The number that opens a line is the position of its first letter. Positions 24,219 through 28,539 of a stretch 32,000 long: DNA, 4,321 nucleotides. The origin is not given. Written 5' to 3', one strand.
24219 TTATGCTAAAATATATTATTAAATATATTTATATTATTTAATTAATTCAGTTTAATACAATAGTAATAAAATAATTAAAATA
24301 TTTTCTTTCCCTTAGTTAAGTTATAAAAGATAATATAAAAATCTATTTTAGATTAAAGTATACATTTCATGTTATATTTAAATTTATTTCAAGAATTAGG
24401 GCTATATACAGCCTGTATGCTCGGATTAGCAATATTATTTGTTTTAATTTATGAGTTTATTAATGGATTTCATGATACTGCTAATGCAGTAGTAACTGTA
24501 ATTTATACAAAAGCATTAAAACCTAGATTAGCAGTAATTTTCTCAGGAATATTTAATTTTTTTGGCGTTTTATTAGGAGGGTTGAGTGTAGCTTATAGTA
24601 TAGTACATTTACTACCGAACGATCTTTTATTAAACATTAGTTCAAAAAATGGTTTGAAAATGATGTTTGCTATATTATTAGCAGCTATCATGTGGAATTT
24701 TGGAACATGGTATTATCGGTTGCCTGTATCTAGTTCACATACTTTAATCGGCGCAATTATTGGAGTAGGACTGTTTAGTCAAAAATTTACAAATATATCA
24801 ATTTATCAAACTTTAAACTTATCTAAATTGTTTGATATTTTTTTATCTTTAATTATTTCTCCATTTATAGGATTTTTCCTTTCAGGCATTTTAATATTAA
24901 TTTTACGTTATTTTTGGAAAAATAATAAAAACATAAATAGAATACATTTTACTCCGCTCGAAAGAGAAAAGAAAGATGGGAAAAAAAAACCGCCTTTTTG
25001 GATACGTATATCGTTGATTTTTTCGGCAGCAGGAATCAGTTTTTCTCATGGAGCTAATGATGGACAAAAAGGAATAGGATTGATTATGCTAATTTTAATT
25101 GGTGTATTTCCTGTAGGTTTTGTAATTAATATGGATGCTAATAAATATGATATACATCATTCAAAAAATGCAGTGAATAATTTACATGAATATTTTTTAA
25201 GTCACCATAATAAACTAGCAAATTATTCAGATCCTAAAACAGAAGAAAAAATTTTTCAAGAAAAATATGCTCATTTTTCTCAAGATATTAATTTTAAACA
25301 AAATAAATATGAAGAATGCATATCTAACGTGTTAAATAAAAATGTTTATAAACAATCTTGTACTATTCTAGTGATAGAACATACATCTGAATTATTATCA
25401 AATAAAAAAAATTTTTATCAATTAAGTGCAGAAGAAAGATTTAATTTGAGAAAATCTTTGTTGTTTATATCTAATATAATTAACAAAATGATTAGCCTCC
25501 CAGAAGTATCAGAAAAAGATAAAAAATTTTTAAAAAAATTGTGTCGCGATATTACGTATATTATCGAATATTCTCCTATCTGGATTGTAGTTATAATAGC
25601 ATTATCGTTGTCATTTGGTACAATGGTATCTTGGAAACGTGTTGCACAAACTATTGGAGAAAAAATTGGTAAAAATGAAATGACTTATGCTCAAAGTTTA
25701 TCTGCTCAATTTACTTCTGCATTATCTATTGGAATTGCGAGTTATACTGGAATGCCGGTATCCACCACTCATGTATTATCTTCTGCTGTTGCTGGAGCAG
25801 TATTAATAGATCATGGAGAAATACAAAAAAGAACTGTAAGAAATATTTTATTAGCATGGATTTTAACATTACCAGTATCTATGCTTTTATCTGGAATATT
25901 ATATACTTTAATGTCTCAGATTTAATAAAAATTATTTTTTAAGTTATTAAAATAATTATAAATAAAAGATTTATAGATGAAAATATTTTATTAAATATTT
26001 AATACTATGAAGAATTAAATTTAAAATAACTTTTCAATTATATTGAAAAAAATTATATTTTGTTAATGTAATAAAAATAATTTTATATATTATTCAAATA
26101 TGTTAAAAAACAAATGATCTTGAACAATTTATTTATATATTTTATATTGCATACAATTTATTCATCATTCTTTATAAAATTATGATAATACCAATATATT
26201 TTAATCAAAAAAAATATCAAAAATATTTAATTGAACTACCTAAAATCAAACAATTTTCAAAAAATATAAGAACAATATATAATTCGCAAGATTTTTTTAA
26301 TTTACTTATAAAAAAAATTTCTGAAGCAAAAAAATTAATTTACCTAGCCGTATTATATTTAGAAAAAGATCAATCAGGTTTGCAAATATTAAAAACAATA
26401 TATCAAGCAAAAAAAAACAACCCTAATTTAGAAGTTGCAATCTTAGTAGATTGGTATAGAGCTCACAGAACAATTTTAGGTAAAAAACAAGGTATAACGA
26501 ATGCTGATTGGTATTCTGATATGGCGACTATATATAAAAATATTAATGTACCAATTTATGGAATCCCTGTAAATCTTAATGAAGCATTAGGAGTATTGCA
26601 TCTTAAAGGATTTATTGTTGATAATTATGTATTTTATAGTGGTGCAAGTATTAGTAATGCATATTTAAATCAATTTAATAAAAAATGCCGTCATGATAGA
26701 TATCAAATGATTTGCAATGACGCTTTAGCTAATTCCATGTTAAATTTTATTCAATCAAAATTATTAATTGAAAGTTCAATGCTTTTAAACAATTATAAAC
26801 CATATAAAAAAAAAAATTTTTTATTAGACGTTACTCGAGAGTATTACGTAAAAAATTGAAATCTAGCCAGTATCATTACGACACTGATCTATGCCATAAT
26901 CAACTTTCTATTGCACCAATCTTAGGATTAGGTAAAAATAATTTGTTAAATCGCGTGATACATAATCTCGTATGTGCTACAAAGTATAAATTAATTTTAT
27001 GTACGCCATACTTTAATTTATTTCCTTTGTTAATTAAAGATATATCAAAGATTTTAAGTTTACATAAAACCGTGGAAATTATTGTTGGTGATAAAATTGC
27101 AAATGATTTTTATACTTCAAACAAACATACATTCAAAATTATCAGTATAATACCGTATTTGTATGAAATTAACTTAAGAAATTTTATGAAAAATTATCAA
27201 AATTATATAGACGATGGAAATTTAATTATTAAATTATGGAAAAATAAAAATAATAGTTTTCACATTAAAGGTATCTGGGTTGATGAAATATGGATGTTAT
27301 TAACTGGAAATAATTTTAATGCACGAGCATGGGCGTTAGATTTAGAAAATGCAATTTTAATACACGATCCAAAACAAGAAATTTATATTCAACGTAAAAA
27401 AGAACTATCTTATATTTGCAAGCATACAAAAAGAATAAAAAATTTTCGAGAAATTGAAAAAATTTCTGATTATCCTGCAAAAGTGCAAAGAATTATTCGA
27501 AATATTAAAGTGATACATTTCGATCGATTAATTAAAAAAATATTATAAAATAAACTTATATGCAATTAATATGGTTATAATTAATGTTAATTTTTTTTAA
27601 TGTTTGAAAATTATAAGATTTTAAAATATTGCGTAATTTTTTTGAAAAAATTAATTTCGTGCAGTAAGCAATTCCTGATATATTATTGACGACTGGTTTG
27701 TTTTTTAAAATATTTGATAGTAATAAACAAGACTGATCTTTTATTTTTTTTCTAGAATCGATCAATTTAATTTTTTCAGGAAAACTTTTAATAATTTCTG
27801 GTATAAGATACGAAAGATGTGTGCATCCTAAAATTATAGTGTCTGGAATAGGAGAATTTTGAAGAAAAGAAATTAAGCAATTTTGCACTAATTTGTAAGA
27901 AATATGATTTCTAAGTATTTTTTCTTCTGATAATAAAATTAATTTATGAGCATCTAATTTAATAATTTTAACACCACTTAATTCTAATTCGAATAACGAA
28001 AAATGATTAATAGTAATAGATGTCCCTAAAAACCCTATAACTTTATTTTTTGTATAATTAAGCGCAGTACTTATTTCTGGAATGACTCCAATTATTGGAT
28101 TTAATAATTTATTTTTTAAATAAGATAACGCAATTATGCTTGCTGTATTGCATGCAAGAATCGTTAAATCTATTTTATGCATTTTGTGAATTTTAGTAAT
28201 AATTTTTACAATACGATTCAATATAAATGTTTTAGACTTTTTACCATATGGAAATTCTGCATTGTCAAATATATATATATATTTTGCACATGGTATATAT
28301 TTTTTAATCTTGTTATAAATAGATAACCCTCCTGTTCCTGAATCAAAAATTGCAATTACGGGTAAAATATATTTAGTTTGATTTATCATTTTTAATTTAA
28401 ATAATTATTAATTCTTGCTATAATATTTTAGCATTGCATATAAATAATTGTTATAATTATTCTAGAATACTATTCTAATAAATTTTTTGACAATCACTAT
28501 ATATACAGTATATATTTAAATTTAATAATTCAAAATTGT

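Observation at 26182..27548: The normally essential pssA gene is split by a frameshift exactly inside an A11 tract, yet both halves look fully conserved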

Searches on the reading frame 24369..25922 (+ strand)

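Call 8: search_protein_families(library=pfam, proteins=[window:24369-25922:+])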
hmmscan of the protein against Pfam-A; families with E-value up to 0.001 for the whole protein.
window:24369-25922:+ (518 aa): 1 family
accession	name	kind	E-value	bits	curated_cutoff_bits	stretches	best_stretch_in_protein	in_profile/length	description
PF01384.25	PHO4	-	5.8e-91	305.5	33.7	1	32-508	1-350/350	Phosphate transporter family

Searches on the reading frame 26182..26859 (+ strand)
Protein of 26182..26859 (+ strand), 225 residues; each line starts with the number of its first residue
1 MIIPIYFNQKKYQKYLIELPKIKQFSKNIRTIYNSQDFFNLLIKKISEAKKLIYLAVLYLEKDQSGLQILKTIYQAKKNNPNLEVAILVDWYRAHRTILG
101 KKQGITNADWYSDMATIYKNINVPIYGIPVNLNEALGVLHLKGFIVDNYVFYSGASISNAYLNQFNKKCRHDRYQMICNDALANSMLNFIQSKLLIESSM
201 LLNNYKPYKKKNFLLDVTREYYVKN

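Call 8: search_protein_families(library=pfam, proteins=[window:26182-26856:+])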
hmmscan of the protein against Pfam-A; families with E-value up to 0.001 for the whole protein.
window:26182-26856:+ (225 aa): 2 families
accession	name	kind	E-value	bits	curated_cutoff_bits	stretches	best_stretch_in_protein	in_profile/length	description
PF13091.12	PLDc_2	-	3.7e-06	27.2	27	1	42-155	1-97/132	PLD-like domain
PF00614.28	PLDc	-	3.4e-05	24.1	21.9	1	136-161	2-28/28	Phospholipase D Active site motif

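Call 15: find_encoding_contigs(protein=window:26182-26859:+, flank=3000, max_places=10)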
Protein window:26182-26859:+ (225 aa): no gene with exactly this product is on record in the collection.

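Call 47: list_cluster_members(proteins=[window:26182-26856:+, L011:3339-4013:+, L012:65-733:+])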
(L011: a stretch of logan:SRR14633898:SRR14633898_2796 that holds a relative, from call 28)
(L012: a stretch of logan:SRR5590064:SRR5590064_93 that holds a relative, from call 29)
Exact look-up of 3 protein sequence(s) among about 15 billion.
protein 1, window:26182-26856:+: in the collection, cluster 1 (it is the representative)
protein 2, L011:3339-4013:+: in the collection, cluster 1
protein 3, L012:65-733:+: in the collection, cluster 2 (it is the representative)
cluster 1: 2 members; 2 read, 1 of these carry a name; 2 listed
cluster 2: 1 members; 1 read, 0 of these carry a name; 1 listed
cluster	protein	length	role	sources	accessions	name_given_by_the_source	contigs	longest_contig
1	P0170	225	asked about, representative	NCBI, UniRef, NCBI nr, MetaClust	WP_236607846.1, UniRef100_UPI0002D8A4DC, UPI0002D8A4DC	phospholipase D-like domain-containing protein [Wigglesworthia glossinidia] | phospholipase D-like domain-containing protein n=1 Tax=Wigglesworthia glossinidia ... | status=active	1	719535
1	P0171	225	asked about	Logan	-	-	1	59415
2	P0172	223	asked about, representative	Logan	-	-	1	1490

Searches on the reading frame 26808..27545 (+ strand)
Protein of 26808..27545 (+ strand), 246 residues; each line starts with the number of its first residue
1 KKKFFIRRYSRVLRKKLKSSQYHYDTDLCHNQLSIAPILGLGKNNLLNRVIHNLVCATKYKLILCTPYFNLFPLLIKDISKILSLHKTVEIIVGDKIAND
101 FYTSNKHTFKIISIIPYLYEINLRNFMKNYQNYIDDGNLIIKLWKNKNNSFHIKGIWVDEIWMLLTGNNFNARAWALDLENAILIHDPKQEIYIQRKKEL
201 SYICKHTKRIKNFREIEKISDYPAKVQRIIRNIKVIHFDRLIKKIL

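Call 8: search_protein_families(library=pfam, proteins=[window:26808-27545:+])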
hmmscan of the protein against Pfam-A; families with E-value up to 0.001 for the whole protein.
window:26808-27545:+ (246 aa): 1 family
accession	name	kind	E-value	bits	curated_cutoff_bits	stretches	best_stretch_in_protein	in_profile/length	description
PF13091.12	PLDc_2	-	1.9e-09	37.9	27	1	58-191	8-119/132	PLD-like domain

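Call 25: find_homologous_proteins(query=window:26856-27545:+, max_evalue=1e-60)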
Query window:26856-27545:+ (230 aa): 46 proteins with E <= 1e-60 among 387 candidates.
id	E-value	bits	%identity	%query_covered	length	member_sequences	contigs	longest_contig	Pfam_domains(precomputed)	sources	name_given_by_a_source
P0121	4.7e-149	512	100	100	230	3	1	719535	PF13091.13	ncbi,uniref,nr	ncbi:CDP-diacylglycerol--serine O-phosphatidyltransferase [Wigglesworthia glossinidia]|uniref:CDP-di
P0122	4.3e-78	280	57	84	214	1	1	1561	PF13091.13,PF00614.29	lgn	-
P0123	4.6e-78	280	54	91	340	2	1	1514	PF13091.13,PF00614.29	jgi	jgi:CDP-diacylglycerol--serine O-phosphatidyltransferase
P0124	7.1e-78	279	53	91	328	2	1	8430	PF13091.13,PF00614.29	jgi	-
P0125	2.9e-77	277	56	84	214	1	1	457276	PF13091.13,PF00614.29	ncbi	ncbi:CDP-diacylglycerol--serine O-phosphatidyltransferase [Sodalis praecaptivus]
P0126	3.1e-77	277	54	91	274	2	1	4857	PF13091.13,PF00614.29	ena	-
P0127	3.7e-77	277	52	91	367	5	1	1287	PF13091.13,PF00614.29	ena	-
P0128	4.1e-77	277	54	91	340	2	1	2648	PF13091.13,PF00614.29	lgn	-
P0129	4.7e-77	276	54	91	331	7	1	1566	PF13091.13,PF00614.29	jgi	-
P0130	6.8e-77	276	52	91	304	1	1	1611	PF13091.13,PF00614.29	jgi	jgi:CDP-diacylglycerol--serine O-phosphatidyltransferase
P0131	8.4e-77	276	52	91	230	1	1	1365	PF13091.13,PF00614.29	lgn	-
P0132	8.7e-77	276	53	91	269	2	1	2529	PF13091.13,PF00614.29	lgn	-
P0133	1.5e-76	275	53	91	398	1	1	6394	PF13091.13,PF00614.29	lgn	-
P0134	1.5e-76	275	53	91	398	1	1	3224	PF13091.13,PF00614.29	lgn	-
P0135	1.5e-76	275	53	91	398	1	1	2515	PF13091.13,PF00614.29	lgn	-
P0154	1.1e-70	256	70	79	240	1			PF13091.13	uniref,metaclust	uniref:CDP-diacylglycerol--glycerol-3-phosphate 3-phosphatidyltransferase n=1 Tax=Glossina austeni T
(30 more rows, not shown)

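Call 26: find_encoding_contigs(protein=P0121, flank=3000, max_places=10)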
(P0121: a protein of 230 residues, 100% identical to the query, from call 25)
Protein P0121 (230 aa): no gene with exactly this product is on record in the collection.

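Call 27: list_cluster_members(proteins=[P0121, P0154, P0001])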
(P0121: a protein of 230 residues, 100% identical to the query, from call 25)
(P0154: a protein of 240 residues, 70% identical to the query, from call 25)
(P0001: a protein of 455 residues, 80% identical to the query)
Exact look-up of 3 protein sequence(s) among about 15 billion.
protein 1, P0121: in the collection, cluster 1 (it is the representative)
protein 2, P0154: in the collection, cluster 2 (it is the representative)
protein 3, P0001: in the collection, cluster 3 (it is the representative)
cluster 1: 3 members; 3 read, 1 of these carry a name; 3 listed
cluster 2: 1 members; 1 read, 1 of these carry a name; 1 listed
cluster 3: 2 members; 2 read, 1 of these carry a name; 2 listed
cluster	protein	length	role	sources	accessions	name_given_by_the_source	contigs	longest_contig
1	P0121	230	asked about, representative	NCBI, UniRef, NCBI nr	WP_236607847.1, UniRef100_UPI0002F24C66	CDP-diacylglycerol--serine O-phosphatidyltransferase [Wigglesworthia glossinidia] | CDP-diacylglycerol--serine O-phosphatidyltransferase n=1 Tax=Wigglesworthia glossinidia ...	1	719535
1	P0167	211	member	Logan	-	-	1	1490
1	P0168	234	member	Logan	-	-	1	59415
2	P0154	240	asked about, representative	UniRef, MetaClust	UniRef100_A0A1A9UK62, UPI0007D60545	CDP-diacylglycerol--glycerol-3-phosphate 3-phosphatidyltransferase n=1 Tax=Glossina ... | status=active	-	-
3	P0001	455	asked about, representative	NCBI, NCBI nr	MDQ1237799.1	MAG: CDP-diacylglycerol--serine O-phosphatidyltransferase [Wigglesworthia glossinidia] | CDP-diacylglycerol--serine O-phosphatidyltransferase [Wigglesworthia glossinidia]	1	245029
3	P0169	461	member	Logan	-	-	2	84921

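Call 28: find_encoding_contigs(protein=P0168, flank=4000, max_places=10)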
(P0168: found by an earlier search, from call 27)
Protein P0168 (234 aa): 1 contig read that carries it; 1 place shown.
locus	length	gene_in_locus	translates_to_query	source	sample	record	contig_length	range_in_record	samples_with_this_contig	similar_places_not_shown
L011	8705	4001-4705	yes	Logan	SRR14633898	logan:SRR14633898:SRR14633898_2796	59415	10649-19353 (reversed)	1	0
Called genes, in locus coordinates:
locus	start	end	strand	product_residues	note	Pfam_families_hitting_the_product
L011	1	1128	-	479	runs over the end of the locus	PF00224:PK, PF02887:PK_C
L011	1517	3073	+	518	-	PF01384:PHO4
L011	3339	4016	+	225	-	PF13091:PLDc_2 (weak)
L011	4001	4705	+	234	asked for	PF13091:PLDc_2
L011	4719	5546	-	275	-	PF01177:Asp_Glu_race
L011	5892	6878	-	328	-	PF00490:ALAD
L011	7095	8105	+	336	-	PF01180:DHO_dh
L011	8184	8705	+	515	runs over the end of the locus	PF03023:MurJ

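Call 29: find_encoding_contigs(protein=P0167, flank=4000, max_places=10)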
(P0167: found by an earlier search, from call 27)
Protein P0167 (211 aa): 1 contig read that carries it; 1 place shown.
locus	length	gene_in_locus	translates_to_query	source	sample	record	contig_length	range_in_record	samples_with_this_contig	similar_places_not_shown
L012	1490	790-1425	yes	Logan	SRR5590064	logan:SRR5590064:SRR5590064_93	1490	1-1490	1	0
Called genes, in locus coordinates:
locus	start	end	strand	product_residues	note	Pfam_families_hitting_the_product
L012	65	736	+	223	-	PF13091:PLDc_2 (weak), PF00614:PLDc (weak)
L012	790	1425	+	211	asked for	PF13091:PLDc_2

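Call 30: find_encoding_contigs(protein=P0169, flank=4000, max_places=10)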
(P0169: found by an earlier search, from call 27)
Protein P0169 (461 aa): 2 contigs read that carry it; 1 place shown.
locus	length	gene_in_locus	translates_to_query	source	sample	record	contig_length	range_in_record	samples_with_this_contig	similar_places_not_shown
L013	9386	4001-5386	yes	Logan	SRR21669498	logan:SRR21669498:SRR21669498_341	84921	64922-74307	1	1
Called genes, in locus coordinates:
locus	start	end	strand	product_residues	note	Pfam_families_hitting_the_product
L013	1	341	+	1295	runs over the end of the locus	PF18076:FGAR-AT_N, PF18072:FGAR-AT_linker, PF02769:AIRS_C, PF22689:FGAR-AT_PurM_N-like, PF02769:AIRS_C, PF13507:GATase_5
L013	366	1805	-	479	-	PF00224:PK, PF02887:PK_C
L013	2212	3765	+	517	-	PF01384:PHO4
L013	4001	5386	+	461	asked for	PF13091:PLDc_2 (weak), PF00614:PLDc (faint), PF13091:PLDc_2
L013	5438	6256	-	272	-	PF01177:Asp_Glu_race (weak)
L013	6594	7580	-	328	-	PF00490:ALAD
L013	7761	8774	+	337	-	PF01180:DHO_dh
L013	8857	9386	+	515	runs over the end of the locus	PF03023:MurJ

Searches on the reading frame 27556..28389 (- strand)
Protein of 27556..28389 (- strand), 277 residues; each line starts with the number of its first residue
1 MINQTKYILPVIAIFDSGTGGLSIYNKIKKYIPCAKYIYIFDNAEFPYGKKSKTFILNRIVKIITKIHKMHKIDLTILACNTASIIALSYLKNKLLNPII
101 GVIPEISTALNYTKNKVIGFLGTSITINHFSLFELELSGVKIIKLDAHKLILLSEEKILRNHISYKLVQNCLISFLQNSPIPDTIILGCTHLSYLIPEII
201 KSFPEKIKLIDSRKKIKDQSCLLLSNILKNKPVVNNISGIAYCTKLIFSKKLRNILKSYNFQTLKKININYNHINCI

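Call 7: find_encoding_contigs(protein=window:27556-28389:-, flank=6000, max_places=10)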
Protein window:27556-28389:- (277 aa): no gene with exactly this product is on record in the collection.

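Call 8: search_protein_families(library=pfam, proteins=[window:27559-28389:-])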
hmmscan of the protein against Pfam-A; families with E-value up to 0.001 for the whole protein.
window:27559-28389:- (277 aa): 1 family
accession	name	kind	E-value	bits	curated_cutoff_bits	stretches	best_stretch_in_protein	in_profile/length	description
PF01177.27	Asp_Glu_race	-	2e-08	34.7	31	1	23-212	11-203/211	Asp/Glu/Hydantoin racemase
